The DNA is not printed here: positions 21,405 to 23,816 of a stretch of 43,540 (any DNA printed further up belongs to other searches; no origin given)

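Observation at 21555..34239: Six-gene, translationally coupled ABC/FtsX membrane supercluster with no characterised counterpart that I recognise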

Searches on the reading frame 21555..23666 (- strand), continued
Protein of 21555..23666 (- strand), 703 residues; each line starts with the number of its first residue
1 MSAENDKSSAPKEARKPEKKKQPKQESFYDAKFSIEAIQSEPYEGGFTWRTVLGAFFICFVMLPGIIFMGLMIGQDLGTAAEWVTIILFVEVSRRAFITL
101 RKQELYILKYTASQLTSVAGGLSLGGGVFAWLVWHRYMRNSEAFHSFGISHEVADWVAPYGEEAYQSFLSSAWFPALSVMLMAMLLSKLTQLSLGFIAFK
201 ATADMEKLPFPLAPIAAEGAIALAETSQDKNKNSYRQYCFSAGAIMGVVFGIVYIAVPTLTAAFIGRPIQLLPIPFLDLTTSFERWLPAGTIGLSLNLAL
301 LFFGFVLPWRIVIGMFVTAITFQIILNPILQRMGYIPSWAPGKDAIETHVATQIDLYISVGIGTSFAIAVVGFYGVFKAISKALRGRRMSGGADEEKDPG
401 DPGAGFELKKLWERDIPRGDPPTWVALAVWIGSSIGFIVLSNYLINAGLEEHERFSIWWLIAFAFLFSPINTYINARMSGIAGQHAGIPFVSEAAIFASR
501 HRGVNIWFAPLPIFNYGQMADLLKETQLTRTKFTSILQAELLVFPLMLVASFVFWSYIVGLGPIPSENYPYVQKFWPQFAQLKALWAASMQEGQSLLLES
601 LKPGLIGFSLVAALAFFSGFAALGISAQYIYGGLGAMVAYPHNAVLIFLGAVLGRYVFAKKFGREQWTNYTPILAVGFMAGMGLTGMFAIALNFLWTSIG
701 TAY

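Call 59: search_protein_families(library=pfam, proteins=[P0166, P0167, P0174, P0186, P0231, P0249, P0270, P0300, P0311, P0199], max_evalue=0.01)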
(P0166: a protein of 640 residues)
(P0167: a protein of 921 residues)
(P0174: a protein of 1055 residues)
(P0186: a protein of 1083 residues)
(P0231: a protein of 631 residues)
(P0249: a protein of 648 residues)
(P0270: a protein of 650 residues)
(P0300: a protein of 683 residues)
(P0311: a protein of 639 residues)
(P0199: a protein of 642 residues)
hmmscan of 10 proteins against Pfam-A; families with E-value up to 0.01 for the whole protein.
P0166 (640 aa): 1 family
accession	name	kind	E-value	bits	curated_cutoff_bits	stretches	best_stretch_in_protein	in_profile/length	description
PF03169.20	OPT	-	6.3e-07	28.9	25.8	2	537-628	526-622/623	OPT oligopeptide transporter protein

P0167 (921 aa): 2 families
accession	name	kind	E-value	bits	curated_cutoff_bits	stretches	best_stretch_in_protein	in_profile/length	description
PF03169.20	OPT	-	1.9e-08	33.9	25.8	2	179-449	133-429/623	OPT oligopeptide transporter protein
PF07494.17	Reg_prop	-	1.5e-05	25.1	20.4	0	605-627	1-23/24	Two component regulator propeller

P0174 (1055 aa): 1 family
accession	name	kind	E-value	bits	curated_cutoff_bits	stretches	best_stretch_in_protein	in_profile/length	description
PF07494.17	Reg_prop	-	0.00088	19.6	20.4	0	636-658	2-24/24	Two component regulator propeller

P0186 (1083 aa): 3 families
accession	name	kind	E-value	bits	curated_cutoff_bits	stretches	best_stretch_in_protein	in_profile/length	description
PF17820.7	PDZ_6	-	3.9e-09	36.6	27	1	760-789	2-32/54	PDZ domain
PF00595.29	PDZ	-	7.8e-09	36.2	23.2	1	753-788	23-57/81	PDZ domain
PF13180.12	PDZ_2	-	0.0012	19.5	27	0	752-789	12-45/80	PDZ domain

P0231 (631 aa): 1 family
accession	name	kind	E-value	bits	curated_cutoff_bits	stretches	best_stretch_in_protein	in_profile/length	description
PF03169.20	OPT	-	1.3e-17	64.2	25.8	1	138-617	99-620/623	OPT oligopeptide transporter protein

P0249 (648 aa): 0 families

P0270 (650 aa): 1 family
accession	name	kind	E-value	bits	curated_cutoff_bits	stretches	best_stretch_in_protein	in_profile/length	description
PF03169.20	OPT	-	2.5e-12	46.7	25.8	2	561-634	535-618/623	OPT oligopeptide transporter protein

P0300 (683 aa): 1 family
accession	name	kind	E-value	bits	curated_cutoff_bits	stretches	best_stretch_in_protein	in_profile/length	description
PF03169.20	OPT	-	1e-10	41.4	25.8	1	175-670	105-621/623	OPT oligopeptide transporter protein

P0311 (639 aa): 0 families

P0199 (642 aa): 0 families

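Call 73: find_encoding_contigs(protein=P0124, flank=10000, max_places=1)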
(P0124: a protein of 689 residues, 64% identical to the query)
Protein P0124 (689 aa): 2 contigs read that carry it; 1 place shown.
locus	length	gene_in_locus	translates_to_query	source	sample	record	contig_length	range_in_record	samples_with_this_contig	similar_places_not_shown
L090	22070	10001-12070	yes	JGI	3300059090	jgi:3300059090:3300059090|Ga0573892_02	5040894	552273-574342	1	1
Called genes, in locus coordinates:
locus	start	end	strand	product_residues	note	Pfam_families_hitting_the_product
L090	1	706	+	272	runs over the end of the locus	-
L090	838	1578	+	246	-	PF00005:ABC_tran, PF02463:SMC_N (faint), PF13304:AAA_21 (faint)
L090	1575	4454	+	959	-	PF20581:DUF6785, PF20580:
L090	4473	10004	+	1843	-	PF01476:LysM (weak), PF02687:FtsX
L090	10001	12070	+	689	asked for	-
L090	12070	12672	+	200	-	PF02687:FtsX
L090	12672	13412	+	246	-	PF02463:SMC_N (weak), PF00005:ABC_tran, PF13555:AAA_29 (faint), PF13304:AAA_21 (weak)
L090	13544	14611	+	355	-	PF07396:Porin_O_P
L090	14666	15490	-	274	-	PF00165:HTH_AraC (weak), PF12833:HTH_18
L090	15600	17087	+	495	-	PF02056:Glyco_hydro_4, PF11975:Glyco_hydro_4C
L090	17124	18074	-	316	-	PF03547:Mem_trans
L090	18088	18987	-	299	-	PF02673:BacA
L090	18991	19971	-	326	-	PF13580:SIS_2 (faint), PF01380:SIS, PF00571:CBS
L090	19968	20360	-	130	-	-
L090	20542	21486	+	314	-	PF01408:GFO_IDH_MocA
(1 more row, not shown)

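Call 74: find_encoding_contigs(protein=P0154, flank=10000, max_places=1)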
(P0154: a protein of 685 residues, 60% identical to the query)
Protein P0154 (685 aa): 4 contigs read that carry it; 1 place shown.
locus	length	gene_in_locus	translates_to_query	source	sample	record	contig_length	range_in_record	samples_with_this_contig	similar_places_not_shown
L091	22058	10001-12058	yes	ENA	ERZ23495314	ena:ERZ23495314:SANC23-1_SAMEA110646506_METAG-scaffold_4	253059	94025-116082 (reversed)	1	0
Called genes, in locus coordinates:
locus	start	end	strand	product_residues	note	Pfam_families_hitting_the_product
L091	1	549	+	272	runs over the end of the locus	-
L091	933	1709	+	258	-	PF02463:SMC_N (faint), PF00005:ABC_tran, PF13304:AAA_21 (faint)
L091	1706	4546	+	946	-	PF20581:DUF6785, PF20580:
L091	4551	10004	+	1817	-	PF01476:LysM (faint), PF02687:FtsX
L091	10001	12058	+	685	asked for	-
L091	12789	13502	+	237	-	PF02463:SMC_N (faint), PF00005:ABC_tran, PF13304:AAA_21 (weak)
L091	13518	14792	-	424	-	PF00884:Sulfatase, PF01663:Phosphodiest (faint), PF16347:SGSH_C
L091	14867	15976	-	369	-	PF00532:Peripla_BP_1 (weak), PF13407:Peripla_BP_4, PF13377:Peripla_BP_3, PF12833:HTH_18, PF00165:HTH_AraC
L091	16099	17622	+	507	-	PF01965:DJ-1_PfpI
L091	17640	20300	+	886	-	-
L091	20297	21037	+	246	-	PF00657:Lipase_GDSL (faint), PF13472:Lipase_GDSL_2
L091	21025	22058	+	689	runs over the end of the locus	PF17128:DUF5107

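Call 78: search_protein_families(library=pfam, proteins=[L089:3602-8011:+, L089:1467-3467:+], max_evalue=0.01)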
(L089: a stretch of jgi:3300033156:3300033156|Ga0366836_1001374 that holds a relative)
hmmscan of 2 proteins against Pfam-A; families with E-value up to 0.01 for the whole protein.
L089:3602-8011:+ (1469 aa): 3 families
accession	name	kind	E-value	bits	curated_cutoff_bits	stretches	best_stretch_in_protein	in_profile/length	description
PF04389.22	Peptidase_M28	-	1.6e-13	51.2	21.3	1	242-334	1-92/193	Peptidase family M28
PF02687.27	FtsX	-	5.9e-13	49.4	25.5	1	1201-1311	6-117/120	FtsX-like permease C-terminal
PF12704.14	MacB_PCD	-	2.8e-11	44.5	27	1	938-1103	53-175/207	MacB-like periplasmic core domain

L089:1467-3467:+ (666 aa): 3 families
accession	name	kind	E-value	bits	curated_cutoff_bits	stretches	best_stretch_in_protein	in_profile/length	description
PF20581.3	DUF6785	-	4.3e-26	91.9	25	1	19-517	6-487/498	Family of unknown function (DUF6785)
PF20580.3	DUF6784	-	4.2e-13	49.8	26.4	1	565-657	2-93/101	Domain of unknown function (DUF6784)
PF21222.2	Lamp2_2nd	-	0.00016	21.9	27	1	56-74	8-26/32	Lysosome-associated membrane glycoprotein 2, transmembrane segment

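Call 80: find_encoding_contigs(protein=P0167, flank=10000, max_places=1)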
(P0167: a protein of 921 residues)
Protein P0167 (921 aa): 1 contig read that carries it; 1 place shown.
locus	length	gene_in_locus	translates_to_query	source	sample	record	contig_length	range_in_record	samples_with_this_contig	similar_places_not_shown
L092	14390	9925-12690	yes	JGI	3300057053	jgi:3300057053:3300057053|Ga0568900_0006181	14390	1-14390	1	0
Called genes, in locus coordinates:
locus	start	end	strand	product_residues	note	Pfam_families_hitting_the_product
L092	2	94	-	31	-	?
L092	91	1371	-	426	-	PF01321:Creatinase_N, PF00557:Peptidase_M24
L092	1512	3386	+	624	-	-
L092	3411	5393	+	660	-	PF20581:DUF6785, PF20580:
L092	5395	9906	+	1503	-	PF04389:Peptidase_M28, PF02687:FtsX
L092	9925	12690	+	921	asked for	PF03169:OPT (faint), PF07494:Reg_prop (faint)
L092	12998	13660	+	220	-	-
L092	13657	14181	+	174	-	-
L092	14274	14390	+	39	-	?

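Call 81: find_encoding_contigs(protein=P0186, flank=10000, max_places=1)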
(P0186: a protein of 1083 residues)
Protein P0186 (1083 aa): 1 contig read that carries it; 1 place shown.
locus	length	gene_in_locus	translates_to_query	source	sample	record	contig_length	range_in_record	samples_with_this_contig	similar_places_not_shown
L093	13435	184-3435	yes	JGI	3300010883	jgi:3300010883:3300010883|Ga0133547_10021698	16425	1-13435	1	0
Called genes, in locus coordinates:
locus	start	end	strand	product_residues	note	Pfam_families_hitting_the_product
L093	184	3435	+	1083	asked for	PF00595:PDZ (weak), PF17820:PDZ_6 (weak)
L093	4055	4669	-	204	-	PF07589:PEP_exosort_dom (weak)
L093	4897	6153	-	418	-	PF06808:DctM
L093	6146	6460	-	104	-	PF04290:DctQ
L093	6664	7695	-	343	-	PF03480:DctP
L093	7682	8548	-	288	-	PF16811:TAtT, PF21033:RMD1-3 (faint)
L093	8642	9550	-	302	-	PF10023:Aminopep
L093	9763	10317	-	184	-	-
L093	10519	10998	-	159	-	-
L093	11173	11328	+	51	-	-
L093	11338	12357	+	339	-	PF06723:MreB_Mbl, PF00022:Actin, PF00012:HSP70, PF14450:FtsA (weak)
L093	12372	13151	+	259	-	PF04085:MreC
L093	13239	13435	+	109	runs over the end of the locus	PF00216:Bac_DNA_binding, PF18291:HU-HIG (weak)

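Call 83: search_protein_families(library=padloc, proteins=[window:21555-23666:-], max_evalue=0.001)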
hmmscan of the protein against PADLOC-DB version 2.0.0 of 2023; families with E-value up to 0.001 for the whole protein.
window:21555-23666:- (703 aa): 0 families

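Call 90: search_protein_families(library=padloc, proteins=[L089:3602-8011:+], max_evalue=1)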
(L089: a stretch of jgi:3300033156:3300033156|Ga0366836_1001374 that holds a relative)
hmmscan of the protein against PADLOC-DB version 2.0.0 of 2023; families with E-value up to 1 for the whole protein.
L089:3602-8011:+ (1469 aa): 2 families
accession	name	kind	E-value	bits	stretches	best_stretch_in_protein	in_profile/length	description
PDLC01991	CARF_m8--CARF_LolE_TM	-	2.9e-64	215.6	1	734-1344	10-583/810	-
PDLC01990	CARF_m8--CARF_Beta-galactosidase_LolE_TM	-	1.2e-29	100.4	1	722-1353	970-1568/1791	-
